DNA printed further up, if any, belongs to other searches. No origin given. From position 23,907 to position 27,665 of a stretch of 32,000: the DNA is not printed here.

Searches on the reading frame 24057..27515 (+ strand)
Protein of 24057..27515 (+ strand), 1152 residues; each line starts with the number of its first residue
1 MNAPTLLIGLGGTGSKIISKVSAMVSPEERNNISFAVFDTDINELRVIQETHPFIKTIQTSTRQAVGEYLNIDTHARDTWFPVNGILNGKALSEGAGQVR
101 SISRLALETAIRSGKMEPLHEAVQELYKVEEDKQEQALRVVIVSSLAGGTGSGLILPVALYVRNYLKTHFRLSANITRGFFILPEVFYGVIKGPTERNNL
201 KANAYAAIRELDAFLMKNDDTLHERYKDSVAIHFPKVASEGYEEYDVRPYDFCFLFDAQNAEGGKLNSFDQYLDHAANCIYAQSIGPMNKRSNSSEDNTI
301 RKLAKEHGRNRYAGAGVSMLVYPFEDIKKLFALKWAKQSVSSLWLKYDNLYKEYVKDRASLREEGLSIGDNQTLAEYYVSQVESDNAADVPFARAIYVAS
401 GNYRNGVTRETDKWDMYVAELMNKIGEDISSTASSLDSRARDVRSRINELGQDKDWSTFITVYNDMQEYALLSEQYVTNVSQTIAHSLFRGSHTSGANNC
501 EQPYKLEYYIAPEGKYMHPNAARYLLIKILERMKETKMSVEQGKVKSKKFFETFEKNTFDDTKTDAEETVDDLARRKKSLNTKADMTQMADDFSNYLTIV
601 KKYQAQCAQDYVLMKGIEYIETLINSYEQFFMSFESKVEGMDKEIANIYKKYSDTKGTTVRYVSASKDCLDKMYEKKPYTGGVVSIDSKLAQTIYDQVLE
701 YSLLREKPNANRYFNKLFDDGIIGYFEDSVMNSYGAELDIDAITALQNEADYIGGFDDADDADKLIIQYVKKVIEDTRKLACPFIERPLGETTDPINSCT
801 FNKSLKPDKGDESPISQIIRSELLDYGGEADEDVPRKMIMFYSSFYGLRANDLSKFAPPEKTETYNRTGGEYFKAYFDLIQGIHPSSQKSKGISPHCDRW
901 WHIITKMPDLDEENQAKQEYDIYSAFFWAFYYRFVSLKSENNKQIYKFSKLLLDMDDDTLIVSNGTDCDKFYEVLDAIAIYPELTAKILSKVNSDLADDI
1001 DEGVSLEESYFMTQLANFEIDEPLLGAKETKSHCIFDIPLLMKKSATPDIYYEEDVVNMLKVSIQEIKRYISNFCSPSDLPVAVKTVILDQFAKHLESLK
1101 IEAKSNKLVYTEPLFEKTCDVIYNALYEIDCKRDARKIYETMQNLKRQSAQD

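Call 4: search_protein_families(library=pfam, proteins=[window:24057-27515:+], max_evalue=0.01)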
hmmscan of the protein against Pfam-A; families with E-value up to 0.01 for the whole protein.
window:24057-27515:+ (1152 aa): 3 families
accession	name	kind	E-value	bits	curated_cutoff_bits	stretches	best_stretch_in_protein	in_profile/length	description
PF13809.12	Tubulin_2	-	4.5e-60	204.2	27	1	6-340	1-355/356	Tubulin like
PF00091.31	Tubulin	-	8.5e-05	23.3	33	0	136-214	108-177/190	Tubulin/FtsZ family, GTPase domain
PF24643.1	DUF7637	-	0.0016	18.9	27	0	1089-1148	31-88/112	Domain of unknown function (DUF7637)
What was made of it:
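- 24057..27515 (+): FtsZl1 / Tubulin_2-family GTPase (1152 aa). It carries the GGTGS motifs at residues 11 and 148. Pfam PF13809 at E=4.5e-60 (call 4).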

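Call 6: search_protein_families(library=ncbifam, proteins=[window:24057-27515:+], max_evalue=0.1)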
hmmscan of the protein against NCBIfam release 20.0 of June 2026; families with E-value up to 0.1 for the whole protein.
window:24057-27515:+ (1152 aa): 0 families

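Call 19: search_protein_families(library=padloc, proteins=[window:24057-27515:+], max_evalue=0.01)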
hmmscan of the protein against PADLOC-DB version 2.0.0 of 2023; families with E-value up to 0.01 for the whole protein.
window:24057-27515:+ (1152 aa): 0 families
